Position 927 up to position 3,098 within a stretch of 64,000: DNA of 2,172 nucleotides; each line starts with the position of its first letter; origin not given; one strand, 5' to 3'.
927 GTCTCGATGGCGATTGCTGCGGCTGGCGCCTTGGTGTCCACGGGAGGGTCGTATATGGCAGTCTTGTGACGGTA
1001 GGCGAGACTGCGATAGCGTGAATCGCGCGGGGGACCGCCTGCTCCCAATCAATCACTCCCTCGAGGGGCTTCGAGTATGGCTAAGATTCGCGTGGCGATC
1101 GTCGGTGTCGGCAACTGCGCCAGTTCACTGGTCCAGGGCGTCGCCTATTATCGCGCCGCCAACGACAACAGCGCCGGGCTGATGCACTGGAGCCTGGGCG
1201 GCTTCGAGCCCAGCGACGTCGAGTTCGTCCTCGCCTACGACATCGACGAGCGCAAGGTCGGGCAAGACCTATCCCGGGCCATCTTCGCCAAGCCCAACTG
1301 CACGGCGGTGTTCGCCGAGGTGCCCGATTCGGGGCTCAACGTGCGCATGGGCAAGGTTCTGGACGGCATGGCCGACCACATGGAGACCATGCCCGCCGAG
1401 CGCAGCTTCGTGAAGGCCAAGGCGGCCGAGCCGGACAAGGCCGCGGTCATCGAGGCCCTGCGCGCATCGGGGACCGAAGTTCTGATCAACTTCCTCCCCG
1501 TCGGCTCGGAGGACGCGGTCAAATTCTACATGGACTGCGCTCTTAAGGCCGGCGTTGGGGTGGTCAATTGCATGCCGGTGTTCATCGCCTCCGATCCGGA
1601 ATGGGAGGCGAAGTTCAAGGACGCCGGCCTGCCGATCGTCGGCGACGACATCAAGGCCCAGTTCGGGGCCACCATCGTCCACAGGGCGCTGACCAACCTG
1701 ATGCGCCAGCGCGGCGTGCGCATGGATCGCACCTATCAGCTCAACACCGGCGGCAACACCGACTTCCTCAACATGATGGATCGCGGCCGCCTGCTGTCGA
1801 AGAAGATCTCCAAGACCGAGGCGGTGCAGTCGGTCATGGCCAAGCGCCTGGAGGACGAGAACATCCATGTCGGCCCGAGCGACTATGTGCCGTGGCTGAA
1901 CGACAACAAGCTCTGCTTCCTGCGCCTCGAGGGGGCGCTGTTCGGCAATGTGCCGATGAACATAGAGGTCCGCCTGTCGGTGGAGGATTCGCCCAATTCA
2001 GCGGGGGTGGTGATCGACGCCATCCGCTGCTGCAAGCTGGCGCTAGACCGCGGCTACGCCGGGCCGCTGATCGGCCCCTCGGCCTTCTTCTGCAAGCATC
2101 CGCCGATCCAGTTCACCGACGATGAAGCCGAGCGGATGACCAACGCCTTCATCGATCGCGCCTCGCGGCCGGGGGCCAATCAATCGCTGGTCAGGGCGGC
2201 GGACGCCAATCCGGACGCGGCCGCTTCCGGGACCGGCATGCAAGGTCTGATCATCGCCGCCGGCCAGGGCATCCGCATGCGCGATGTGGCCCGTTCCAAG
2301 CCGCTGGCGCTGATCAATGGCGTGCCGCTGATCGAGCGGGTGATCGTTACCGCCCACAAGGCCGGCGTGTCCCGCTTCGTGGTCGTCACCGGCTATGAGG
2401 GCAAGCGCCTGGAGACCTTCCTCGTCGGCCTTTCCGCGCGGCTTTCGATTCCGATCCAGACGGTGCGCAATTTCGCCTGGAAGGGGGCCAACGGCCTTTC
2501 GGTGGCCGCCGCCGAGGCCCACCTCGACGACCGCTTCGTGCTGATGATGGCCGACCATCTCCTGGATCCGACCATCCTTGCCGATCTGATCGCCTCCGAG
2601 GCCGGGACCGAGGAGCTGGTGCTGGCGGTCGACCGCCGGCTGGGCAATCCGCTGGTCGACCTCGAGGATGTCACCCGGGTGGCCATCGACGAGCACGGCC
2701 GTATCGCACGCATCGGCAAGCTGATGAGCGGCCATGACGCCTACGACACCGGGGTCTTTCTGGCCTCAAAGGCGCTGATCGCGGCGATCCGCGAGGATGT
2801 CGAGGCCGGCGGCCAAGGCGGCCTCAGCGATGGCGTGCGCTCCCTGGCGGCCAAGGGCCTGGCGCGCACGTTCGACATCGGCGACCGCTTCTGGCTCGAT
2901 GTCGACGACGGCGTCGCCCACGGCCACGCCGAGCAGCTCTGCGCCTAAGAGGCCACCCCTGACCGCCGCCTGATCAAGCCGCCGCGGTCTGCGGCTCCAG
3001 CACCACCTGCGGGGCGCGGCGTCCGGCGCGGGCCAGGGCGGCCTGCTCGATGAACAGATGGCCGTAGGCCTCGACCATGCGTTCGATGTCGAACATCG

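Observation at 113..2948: Fused inositol-3-phosphate synthase/cytidylyltransferase facing a CDP-alcohol phosphotransferase: a CDP-inositol pathway outside its usual hosts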

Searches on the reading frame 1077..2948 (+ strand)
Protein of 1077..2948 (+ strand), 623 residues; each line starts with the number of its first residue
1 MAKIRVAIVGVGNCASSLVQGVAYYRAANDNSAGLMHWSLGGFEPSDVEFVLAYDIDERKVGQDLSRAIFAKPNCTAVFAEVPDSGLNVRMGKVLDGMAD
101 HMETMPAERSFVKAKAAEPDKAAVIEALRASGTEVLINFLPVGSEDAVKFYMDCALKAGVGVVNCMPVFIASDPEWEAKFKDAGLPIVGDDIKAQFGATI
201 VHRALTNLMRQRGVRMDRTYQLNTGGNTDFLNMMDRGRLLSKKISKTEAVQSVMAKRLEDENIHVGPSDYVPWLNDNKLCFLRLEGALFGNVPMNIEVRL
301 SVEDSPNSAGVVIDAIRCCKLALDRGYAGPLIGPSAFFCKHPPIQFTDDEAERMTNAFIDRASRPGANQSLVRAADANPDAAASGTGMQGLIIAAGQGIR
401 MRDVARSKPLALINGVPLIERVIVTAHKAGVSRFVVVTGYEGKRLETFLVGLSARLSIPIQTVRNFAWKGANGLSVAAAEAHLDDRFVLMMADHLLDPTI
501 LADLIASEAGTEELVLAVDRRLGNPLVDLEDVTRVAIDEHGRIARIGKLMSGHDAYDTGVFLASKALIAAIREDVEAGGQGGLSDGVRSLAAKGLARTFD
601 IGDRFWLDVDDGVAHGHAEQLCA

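Call 3: search_protein_families(library=pfam, proteins=[window:1077-2948:+], max_evalue=0.01)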
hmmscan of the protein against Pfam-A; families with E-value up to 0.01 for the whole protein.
window:1077-2948:+ (623 aa): 3 families
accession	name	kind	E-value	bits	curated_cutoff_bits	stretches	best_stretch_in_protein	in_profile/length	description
PF01658.22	Inos-1-P_synth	-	2.9e-35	121.1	27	1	197-305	1-107/107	Myo-inositol-1-phosphate synthase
PF12804.13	NTP_transf_3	-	8.7e-15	55.7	27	1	390-527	1-132/160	MobA-like NTP transferase domain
PF00483.29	NTP_transferase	-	0.0046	17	21.2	1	390-502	2-118/245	Nucleotidyl transferase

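Call 4: search_protein_families(library=ncbifam, proteins=[window:1077-2948:+], max_evalue=0.01)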
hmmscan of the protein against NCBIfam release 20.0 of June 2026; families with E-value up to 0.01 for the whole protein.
window:1077-2948:+ (623 aa): 25 families
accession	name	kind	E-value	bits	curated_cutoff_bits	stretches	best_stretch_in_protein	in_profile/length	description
TIGR03450.1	mycothiol_INO1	equivalog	9.2e-133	442.8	638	1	4-359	1-355/355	inositol-3-phosphate synthase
NF041135.1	IPPtranDIPPsyn_Thcocales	equivalog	1.8e-25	89.8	580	1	388-611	1-206/419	bifunctional L-myo-inositol-1-phosphate cytidylyltransferase/CDP-L-myo-inositol myo-inositolphosphotransferase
TIGR03992.1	Arch_glmU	subfamily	1.2e-16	60.6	292.1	1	388-609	1-214/393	bifunctional sugar-1-phosphate nucleotidylyltransferase/acetyltransferase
NF041313.1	UDPGP_AglF_Halo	equivalog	2.3e-13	50.1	400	1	388-507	1-118/234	UTP--glucose-1-phosphate uridylyltransferase AglF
NF045665.1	NTPtran_DVU1551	equivalog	3.1e-09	36.3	315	1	389-483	2-87/359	DVU_1551 family NTP transferase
NF045761.1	NAMPUrTaseMurU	equivalog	1.3e-08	35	250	1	388-499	1-113/226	N-acetylmuramate alpha-1-phosphate uridylyltransferase MurU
NF010935.0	PRK14355.1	equivalog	1.8e-08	33.5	718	1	390-546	6-155/459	bifunctional UDP-N-acetylglucosamine diphosphorylase/glucosamine-1-phosphate N-acetyltransferase GlmU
NF010933.0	PRK14353.1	equivalog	6.6e-08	31.6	505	1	390-516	8-132/453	bifunctional UDP-N-acetylglucosamine diphosphorylase/glucosamine-1-phosphate N-acetyltransferase GlmU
NF010932.0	PRK14352.1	equivalog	7.4e-08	31.5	611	1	391-516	10-134/488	bifunctional UDP-N-acetylglucosamine diphosphorylase/glucosamine-1-phosphate N-acetyltransferase GlmU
TIGR01173.1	glmU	equivalog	1.9e-07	30.3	366.85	1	391-516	4-124/452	bifunctional UDP-N-acetylglucosamine diphosphorylase/glucosamine-1-phosphate N-acetyltransferase GlmU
TIGR03310.1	matur_MocA_YgfJ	equivalog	2.1e-07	31.1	186.45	1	390-526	2-135/188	molybdenum cofactor cytidylyltransferase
NF010938.0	PRK14358.1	equivalog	3.6e-06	25.8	500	1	389-547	9-159/481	bifunctional N-acetylglucosamine-1-phosphate uridyltransferase/glucosamine-1-phosphate acetyltransferase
NF010940.0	PRK14360.1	equivalog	4.6e-06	25.4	602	1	392-524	6-135/452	bifunctional UDP-N-acetylglucosamine diphosphorylase/glucosamine-1-phosphate N-acetyltransferase GlmU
NF045697.1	MurNAcPUrMurU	equivalog_domain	2.4e-05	23.9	370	1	391-493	1-105/229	N-acetylmuramate alpha-1-phosphate uridylyltransferase MurU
NF010934.1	PRK14354.1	equivalog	3.6e-05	22.5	450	1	391-449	3-60/447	bifunctional UDP-N-acetylglucosamine diphosphorylase/glucosamine-1-phosphate N-acetyltransferase GlmU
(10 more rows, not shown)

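Call 6: find_homologous_proteins(query=window:1077-2948:+, max_evalue=1e-10)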
Query window:1077-2948:+ (623 aa): 8000 proteins with E <= 1e-10 among 8000 candidates; the best 120 are listed.
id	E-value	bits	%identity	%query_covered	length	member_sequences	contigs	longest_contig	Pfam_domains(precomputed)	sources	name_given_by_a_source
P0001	0.0e+0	1391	100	100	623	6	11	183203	PF01658.23,PF12804.14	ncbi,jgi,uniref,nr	ncbi:MAG TPA: NTP transferase domain-containing protein [Methylosinus sp.]|jgi:myo-inositol-1-phosph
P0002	0.0e+0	1182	84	100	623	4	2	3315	PF01658.23,PF12804.14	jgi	jgi:myo-inositol-1-phosphate synthase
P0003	0.0e+0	1153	83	100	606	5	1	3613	PF01658.23,PF12804.14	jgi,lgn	-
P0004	0.0e+0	1147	83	100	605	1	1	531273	PF01658.23,PF12804.14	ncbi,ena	-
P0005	0.0e+0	1135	82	100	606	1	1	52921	PF01658.23,PF12804.14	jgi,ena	jgi:myo-inositol-1-phosphate synthase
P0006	0.0e+0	1134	81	100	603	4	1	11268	PF01658.23,PF12804.14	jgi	-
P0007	0.0e+0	1129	81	100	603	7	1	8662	PF01658.23,PF12804.14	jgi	jgi:myo-inositol-1-phosphate synthase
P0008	0.0e+0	1125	82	100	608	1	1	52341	PF01658.23,PF12804.14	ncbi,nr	ncbi:MAG TPA: NTP transferase domain-containing protein [Caulobacteraceae bacterium]|nr:NTP transfer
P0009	0.0e+0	1123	81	100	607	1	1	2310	PF01658.23,PF12804.14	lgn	-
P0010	0.0e+0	1120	81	100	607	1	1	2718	PF01658.23,PF12804.14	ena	-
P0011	0.0e+0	1097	80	100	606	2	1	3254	PF01658.23,PF12804.14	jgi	jgi:myo-inositol-1-phosphate synthase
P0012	9.2e-293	991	73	100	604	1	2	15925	PF00483.30,PF01658.23,PF12804.14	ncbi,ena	-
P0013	9.4e-293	991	73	100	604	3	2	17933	PF01658.23,PF12804.14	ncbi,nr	ncbi:MAG: NTP transferase domain-containing protein [Caulobacteraceae bacterium]|nr:NTP transferase 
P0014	1.2e-288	977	73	100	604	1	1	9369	PF00483.30,PF01658.23,PF12804.14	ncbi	-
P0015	2.1e-288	976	73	100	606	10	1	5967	PF00483.30,PF01658.23,PF12804.14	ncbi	-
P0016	5.6e-288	975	72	100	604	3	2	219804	PF00483.30,PF01658.23,PF12804.14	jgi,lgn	jgi:myo-inositol-1-phosphate synthase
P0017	1.0e-287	974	72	100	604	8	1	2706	PF00483.30,PF01658.23,PF12804.14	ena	-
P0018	9.6e-286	967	72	100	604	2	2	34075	PF00483.30,PF01658.23,PF12804.14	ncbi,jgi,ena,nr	ncbi:MAG TPA: NTP transferase domain-containing protein [Caulobacteraceae bacterium]|nr:NTP transfer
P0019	6.2e-285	965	71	100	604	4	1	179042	PF00483.30,PF01658.23,PF12804.14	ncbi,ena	-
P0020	7.2e-283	958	71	100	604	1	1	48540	PF01658.23,PF12804.14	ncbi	ncbi:MAG: NTP transferase domain-containing protein [Caulobacteraceae bacterium]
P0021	8.0e-283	958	72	100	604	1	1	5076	PF01658.23,PF12804.14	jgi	jgi:myo-inositol-1-phosphate synthase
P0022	8.4e-283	958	72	100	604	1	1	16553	PF01658.23,PF12804.14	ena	-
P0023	2.0e-282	956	72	100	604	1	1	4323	PF01658.23,PF12804.14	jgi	jgi:myo-inositol-1-phosphate synthase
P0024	4.0e-282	955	71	99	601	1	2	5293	PF00483.30,PF01658.23,PF12804.14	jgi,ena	-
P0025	1.2e-277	941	70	100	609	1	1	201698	PF00483.30,PF01658.23,PF12804.14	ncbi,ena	-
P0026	3.2e-276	936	70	100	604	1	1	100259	PF00483.30,PF01658.23,PF12804.14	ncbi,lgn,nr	ncbi:MAG TPA: NTP transferase domain-containing protein [Caulobacteraceae bacterium]|nr:NTP transfer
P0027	5.5e-276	935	69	99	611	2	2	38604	PF01658.23,PF12804.14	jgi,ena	-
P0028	2.4e-274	930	67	100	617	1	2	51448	PF00483.30,PF01658.23,PF12804.14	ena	-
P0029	2.5e-274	930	67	100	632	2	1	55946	PF00483.30,PF01658.23,PF12804.14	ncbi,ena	-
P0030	6.3e-274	928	68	100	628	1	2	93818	PF01658.23,PF12804.14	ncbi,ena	-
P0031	2.8e-273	926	67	100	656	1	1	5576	PF01658.23,PF12804.14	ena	-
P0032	1.2e-272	924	67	100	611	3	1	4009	PF01658.23,PF12804.14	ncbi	ncbi:MAG TPA: NTP transferase domain-containing protein [Phenylobacterium sp.]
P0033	6.3e-272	922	68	100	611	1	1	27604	PF01658.23,PF12804.14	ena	-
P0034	1.3e-269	914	71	97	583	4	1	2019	PF01658.23,PF12804.14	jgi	jgi:myo-inositol-1-phosphate synthase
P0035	5.2e-269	912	68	100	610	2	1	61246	PF00483.30,PF01658.23,PF12804.14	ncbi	ncbi:MAG: NTP transferase domain-containing protein [Caulobacteraceae bacterium]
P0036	2.3e-268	910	68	99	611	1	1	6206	PF01658.23,PF12804.14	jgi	jgi:myo-inositol-1-phosphate synthase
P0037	7.2e-268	908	67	100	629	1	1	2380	PF01658.23,PF12804.14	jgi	-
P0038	7.8e-268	908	84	78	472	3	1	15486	PF01658.23,PF12804.14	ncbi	ncbi:MAG TPA: NTP transferase domain-containing protein, partial [Caulobacteraceae bacterium]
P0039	9.2e-268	908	68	99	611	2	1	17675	PF01658.23,PF12804.14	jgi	jgi:myo-inositol-1-phosphate synthase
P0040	1.1e-267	908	67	100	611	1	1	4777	PF01658.23,PF12804.14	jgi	jgi:myo-inositol-1-phosphate synthase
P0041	1.1e-267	908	67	100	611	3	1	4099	PF01658.23,PF12804.14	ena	-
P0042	3.9e-267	906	67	100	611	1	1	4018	PF01658.23,PF12804.14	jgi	jgi:myo-inositol-1-phosphate synthase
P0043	1.5e-266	904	67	99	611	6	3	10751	PF01658.23,PF12804.14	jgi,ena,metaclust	metaclust:\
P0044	3.3e-266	903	67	100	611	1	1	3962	PF01658.23,PF12804.14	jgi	jgi:myo-inositol-1-phosphate synthase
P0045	3.8e-265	899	67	100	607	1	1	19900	PF01658.23,PF12804.14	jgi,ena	-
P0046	9.2e-265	898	66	100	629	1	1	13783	PF01658.23,PF12804.14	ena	-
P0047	5.9e-262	889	66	100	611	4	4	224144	PF00483.30,PF01658.23,PF12804.14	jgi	jgi:myo-inositol-1-phosphate synthase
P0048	8.8e-262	888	66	100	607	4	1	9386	PF01658.23,PF12804.14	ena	-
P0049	1.2e-261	888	67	99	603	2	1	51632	PF01658.23,PF12804.14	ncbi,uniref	ncbi:NTP transferase domain-containing protein [Phenylobacterium sp.]|uniref:NTP transferase domain-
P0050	1.2e-260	885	66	100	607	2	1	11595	PF01658.23,PF12804.14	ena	-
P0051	8.8e-260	882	84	76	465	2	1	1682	PF01658.23,PF12804.14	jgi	jgi:choline kinase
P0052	6.6e-258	875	65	100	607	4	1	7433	PF01658.23,PF12804.14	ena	-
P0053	1.9e-257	874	66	99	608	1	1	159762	PF00483.30,PF01658.23,PF12804.14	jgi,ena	-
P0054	5.7e-257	872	65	99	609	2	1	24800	PF00483.30,PF01658.23,PF12804.14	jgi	jgi:myo-inositol-1-phosphate synthase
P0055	3.4e-253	860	63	100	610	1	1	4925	PF00483.30,PF01658.23,PF12804.14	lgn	-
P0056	5.0e-253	859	63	99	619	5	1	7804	PF00483.30,PF01658.23,PF12804.14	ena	-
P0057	1.0e-252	858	62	100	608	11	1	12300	PF00483.30,PF01658.23,PF12804.14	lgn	-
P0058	1.7e-251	854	65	99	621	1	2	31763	PF00483.30,PF01658.23,PF12804.14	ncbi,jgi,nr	ncbi:MAG TPA: NTP transferase domain-containing protein [Caulobacteraceae bacterium]|jgi:myo-inosito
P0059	3.0e-251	853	67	94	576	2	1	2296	PF01658.23,PF12804.14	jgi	jgi:myo-inositol-1-phosphate synthase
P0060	1.4e-249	848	82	76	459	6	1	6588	PF01658.23,PF12804.14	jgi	jgi:choline kinase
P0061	1.5e-249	848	63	100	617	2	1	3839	PF00483.30,PF01658.23,PF12804.14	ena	-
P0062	3.0e-248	844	67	94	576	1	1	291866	PF01658.23,PF12804.14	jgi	jgi:myo-inositol-1-phosphate synthase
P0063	1.6e-247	841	64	100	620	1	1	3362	PF01658.23,PF12804.14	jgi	jgi:myo-inositol-1-phosphate synthase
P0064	8.3e-222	756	56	100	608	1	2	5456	PF00483.30,PF01658.23,PF12804.14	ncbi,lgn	-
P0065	5.8e-215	734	55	97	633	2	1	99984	PF00483.30,PF01658.23,PF12804.14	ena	-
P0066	6.8e-215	733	54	99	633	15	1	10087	PF00483.30,PF01658.23,PF12804.14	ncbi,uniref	ncbi:Inositol-1-phosphate synthase [hydrothermal vent metagenome]|uniref:Inositol-1-phosphate syntha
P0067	1.1e-214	733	54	100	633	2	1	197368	PF00483.30,PF01658.23,PF12804.14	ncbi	-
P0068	1.2e-214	733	88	58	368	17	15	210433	PF01658.23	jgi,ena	-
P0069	1.2e-214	733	55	100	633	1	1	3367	PF00483.30,PF01658.23,PF12804.14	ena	-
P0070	2.2e-214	732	54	100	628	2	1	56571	PF00483.30,PF01658.23,PF12804.14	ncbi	-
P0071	2.5e-214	732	54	100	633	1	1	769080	PF00483.30,PF01658.23,PF12804.14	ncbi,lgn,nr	ncbi:MAG: hypothetical protein NPINA01_17320 [Nitrospinaceae bacterium]|nr:MAG: hypothetical protein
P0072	2.6e-214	731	55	100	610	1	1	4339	PF00483.30,PF01658.23,PF12804.14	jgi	jgi:myo-inositol-1-phosphate synthase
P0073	2.7e-214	731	55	100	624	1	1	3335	PF00483.30,PF01658.23,PF12804.14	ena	-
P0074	7.2e-214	730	55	100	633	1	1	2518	PF00483.30,PF01658.23,PF12804.14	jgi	-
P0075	1.3e-212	726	87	58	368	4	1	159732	PF01658.23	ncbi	-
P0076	3.2e-212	725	54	100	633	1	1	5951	PF00483.30,PF01658.23,PF12804.14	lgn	-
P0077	5.0e-212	724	85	59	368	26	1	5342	PF01658.23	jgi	-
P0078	5.5e-212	724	55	100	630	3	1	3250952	PF00483.30,PF01658.23,PF12804.14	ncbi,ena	-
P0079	6.8e-212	723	53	97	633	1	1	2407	PF00483.30,PF01658.23,PF12804.14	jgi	jgi:myo-inositol-1-phosphate synthase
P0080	1.7e-211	722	54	99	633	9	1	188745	PF00483.30,PF01658.23,PF12804.14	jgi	jgi:myo-inositol-1-phosphate synthase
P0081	8.5e-211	720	85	59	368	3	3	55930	PF01658.23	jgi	jgi:myo-inositol-1-phosphate synthase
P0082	1.0e-210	720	54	100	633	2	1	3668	PF00483.30,PF01658.23,PF12804.14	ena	-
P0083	4.8e-210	717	54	100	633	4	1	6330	PF00483.30,PF01658.23,PF12804.14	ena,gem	-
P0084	5.6e-210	717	54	99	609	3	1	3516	PF00483.30,PF01658.23,PF12804.14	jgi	jgi:myo-inositol-1-phosphate synthase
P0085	5.9e-210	717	55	100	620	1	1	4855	PF00483.30,PF01658.23,PF12804.14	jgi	jgi:myo-inositol-1-phosphate synthase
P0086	8.6e-210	717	53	99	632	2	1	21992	PF00483.30,PF01658.23,PF12804.14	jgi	jgi:myo-inositol-1-phosphate synthase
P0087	1.1e-209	716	84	59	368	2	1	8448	PF01658.23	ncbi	-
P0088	3.0e-209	715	86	58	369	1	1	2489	PF01658.23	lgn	-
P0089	8.0e-209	713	84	59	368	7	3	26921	PF01658.23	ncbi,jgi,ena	jgi:myo-inositol-1-phosphate synthase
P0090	2.0e-208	712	85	59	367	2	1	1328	PF01658.23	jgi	-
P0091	2.3e-208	712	53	99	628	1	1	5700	PF00483.30,PF01658.23,PF12804.14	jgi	-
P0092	2.6e-208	712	84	59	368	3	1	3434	PF01658.23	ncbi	-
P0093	2.6e-208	712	85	58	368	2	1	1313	PF01658.23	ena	-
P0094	3.7e-208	711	54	98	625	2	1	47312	PF00483.30,PF01658.23,PF12804.14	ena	-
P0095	9.3e-208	710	84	58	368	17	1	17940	PF01658.23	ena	-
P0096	9.7e-208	710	84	59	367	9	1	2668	PF01658.23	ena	-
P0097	1.2e-207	709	85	58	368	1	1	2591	PF01658.23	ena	-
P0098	1.6e-207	709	54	100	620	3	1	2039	PF00483.30,PF01658.23,PF12804.14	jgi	jgi:myo-inositol-1-phosphate synthase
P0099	1.8e-207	709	82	61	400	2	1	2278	PF01658.23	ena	-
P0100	1.8e-207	709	84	59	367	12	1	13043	PF01658.23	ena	-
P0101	2.1e-207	709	85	59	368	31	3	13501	PF01658.23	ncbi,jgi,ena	jgi:myo-inositol-1-phosphate synthase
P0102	4.3e-207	708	83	59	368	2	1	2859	PF01658.23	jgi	jgi:myo-inositol-1-phosphate synthase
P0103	5.7e-207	707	83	59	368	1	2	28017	PF01658.23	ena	-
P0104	7.0e-207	707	83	59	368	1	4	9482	PF01658.23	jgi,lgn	jgi:myo-inositol-1-phosphate synthase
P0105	8.5e-207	707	83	58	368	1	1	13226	PF01658.23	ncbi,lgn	-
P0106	8.8e-207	707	83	59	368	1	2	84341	PF01658.23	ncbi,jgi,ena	ncbi:MAG TPA: inositol-3-phosphate synthase [Caulobacteraceae bacterium]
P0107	1.1e-206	706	82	59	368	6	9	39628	PF01658.23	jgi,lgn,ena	jgi:myo-inositol-1-phosphate synthase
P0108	1.2e-206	706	84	59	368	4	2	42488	PF01658.23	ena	-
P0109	1.5e-206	706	84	59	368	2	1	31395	PF01658.23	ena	-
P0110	1.5e-206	706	84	58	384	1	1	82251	PF01658.23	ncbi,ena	-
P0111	3.0e-206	705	53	100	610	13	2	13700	PF01658.23,PF12804.14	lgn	-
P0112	3.2e-206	705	83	59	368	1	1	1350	PF01658.23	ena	-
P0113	6.5e-206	704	83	59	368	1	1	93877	PF01658.23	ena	-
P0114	6.5e-206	704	83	59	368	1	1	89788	PF01658.23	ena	-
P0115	7.8e-206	703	55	99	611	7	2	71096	PF01658.23,PF12804.14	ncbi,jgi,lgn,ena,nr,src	ncbi:MAG TPA: NTP transferase domain-containing protein [Alphaproteobacteria bacterium]|nr:NTP trans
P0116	5.4e-205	701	54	99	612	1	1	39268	PF00483.30,PF01658.23,PF12804.14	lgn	-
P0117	5.7e-205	701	55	99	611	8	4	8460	PF00483.30,PF01658.23,PF12804.14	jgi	jgi:myo-inositol-1-phosphate synthase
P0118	6.1e-205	701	84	58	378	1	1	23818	PF01658.23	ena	-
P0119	1.1e-204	700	84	59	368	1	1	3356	PF01658.23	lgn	-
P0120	1.4e-204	699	55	99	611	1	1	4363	PF00483.30,PF01658.23,PF12804.14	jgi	jgi:myo-inositol-1-phosphate synthase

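Call 9: find_encoding_contigs(protein=P0001, flank=10000, max_places=4)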
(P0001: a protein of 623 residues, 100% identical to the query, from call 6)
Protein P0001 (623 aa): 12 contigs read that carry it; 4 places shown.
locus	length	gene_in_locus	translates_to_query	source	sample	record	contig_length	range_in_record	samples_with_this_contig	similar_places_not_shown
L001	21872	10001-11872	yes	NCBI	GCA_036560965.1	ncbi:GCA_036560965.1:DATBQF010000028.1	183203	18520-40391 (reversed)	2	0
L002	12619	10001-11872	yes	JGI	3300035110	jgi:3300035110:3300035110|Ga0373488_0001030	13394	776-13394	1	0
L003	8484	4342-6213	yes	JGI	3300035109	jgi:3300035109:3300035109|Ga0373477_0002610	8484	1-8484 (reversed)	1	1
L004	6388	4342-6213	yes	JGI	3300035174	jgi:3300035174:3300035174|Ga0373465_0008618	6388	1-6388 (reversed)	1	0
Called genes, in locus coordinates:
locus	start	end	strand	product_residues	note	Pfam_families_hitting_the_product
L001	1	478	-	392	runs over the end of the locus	-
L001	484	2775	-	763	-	PF03739:LptF_LptG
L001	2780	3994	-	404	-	PF00155:Aminotran_1_2, PF01053:Cys_Met_Meta_PP (weak), PF01212:Beta_elim_lyase (weak)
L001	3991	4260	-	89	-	PF00550:PP-binding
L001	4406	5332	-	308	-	PF00106:adh_short (faint), PF01073:3Beta_HSD (faint), PF01370:Epimerase, PF04321:RmlD_sub_bind (faint), PF05368:NmrA, PF07993:NAD_binding_4 (faint), PF13460:NAD_binding_10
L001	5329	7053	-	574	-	PF00501:AMP-binding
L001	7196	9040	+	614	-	PF00664:ABC_membrane, PF00005:ABC_tran, PF02463:SMC_N (weak)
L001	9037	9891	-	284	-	PF01066:CDP-OH_P_transf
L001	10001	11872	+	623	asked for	PF01658:Inos-1-P_synth, PF12804:NTP_transf_3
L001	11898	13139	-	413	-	PF13439:Glyco_transf_4, PF13579:Glyco_trans_4_4, PF20706:GT4-conflict, PF00534:Glycos_transf_1, PF13692:Glyco_trans_1_4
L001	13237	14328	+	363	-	PF13091:PLDc_2 (weak), PF00614:PLDc (faint), PF13091:PLDc_2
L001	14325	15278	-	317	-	PF04055:Radical_SAM, PF13353:Fer4_12 (faint)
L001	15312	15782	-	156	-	PF09912:DUF2141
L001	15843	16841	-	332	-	PF00296:Bac_luciferase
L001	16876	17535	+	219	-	PF04199:Cyclase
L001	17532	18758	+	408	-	PF00266:Aminotran_5, PF22580:KYNU_C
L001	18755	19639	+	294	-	PF08450:SGL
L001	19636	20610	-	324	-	PF00248:Aldo_ket_red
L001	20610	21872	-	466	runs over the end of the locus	PF00370:FGGY_N, PF02782:FGGY_C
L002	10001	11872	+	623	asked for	PF01658:Inos-1-P_synth, PF12804:NTP_transf_3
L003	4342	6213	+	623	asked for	PF01658:Inos-1-P_synth, PF12804:NTP_transf_3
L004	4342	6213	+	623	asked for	PF01658:Inos-1-P_synth, PF12804:NTP_transf_3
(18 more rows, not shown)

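Call 19: search_solved_structures(query=window:1077-2948:+, max_evalue=0.001, show_alignments=0)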
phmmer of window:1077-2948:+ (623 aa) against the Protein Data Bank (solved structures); distinct sequences matched with E-value up to 0.001: 11.
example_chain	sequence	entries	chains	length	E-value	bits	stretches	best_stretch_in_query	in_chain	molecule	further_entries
1gr0_A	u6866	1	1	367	4.6e-117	395.4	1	3-359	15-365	INOSITOL-3-PHOSPHATE SYNTHASE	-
6k96_A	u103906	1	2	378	1.6e-55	192.1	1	3-331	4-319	Five-membered-cyclitol-phosphate synthase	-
3cin_A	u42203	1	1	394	3e-26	95.5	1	4-342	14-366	Myo-inositol-1-phosphate synthase-related protein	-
2xme_A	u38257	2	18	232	1.9e-14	56.5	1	388-610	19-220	CTP-INOSITOL-1-PHOSPHATE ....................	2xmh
4jd0_A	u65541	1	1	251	1.1e-13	54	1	385-611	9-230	Nucleotidyl transferase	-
4mnd_A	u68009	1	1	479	1.1e-13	53.9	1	388-610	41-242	CTP L-myo-inositol-1-phosphate cytidylyltransferase/CDP-L-myo-inositol myo-inositolphospho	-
7nwr_B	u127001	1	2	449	1.8e-07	33.4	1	171-347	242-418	Inositol-3-phosphate synthase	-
8hhd_A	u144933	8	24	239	1.1e-06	30.9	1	385-456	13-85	Nucleotidyl transferase | N-acetylmuramate alpha-1-phosphate uridylyltransferase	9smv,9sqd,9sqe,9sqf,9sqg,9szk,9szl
9f2k_A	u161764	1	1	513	2.5e-05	26.4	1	122-321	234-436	inositol-3-phosphate synthase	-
6plj_A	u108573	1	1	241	0.00036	22.5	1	381-456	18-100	nucleotidyl transferase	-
9m53_A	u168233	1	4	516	0.00043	22.3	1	187-322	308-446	Inositol-3-phosphate synthase 1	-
